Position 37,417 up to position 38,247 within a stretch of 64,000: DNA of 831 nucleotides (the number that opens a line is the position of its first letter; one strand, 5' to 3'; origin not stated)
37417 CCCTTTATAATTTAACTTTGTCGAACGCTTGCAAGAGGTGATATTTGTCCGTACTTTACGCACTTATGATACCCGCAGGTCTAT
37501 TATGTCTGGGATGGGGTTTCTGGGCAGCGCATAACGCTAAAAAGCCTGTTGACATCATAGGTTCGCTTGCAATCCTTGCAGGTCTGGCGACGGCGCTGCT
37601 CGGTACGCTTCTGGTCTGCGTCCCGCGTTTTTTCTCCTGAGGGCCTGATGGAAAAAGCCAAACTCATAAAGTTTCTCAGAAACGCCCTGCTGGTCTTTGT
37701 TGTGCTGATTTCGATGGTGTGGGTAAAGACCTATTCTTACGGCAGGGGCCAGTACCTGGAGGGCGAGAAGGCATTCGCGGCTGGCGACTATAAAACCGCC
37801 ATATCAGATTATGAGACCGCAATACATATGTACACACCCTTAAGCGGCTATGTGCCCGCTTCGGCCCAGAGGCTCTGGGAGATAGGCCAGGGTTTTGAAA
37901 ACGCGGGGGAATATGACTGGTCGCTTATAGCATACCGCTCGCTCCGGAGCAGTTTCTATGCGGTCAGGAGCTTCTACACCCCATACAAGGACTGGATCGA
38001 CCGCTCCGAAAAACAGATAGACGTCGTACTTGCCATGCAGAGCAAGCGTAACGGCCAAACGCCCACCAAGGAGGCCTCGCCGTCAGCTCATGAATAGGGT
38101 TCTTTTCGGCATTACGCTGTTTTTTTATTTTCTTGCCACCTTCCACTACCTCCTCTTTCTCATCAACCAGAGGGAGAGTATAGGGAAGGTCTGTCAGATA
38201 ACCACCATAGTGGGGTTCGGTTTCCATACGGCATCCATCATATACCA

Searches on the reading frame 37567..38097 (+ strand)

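Call 34: search_protein_families(library=pfam, proteins=[window:37567-38097:+], max_evalue=0.01)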
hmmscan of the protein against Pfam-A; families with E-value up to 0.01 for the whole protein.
window:37567-38097:+ (176 aa): 3 families
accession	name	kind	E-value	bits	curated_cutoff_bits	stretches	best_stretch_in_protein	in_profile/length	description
PF07719.23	TPR_2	-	0.0031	18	27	0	61-86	3-28/34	Tetratricopeptide repeat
PF13432.12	TPR_16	-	0.009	16.9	32.7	0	63-125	1-56/65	Tetratricopeptide repeat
PF14938.12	SNAP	-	0.0091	15.9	25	0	62-124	77-139/282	Soluble NSF attachment protein, SNAP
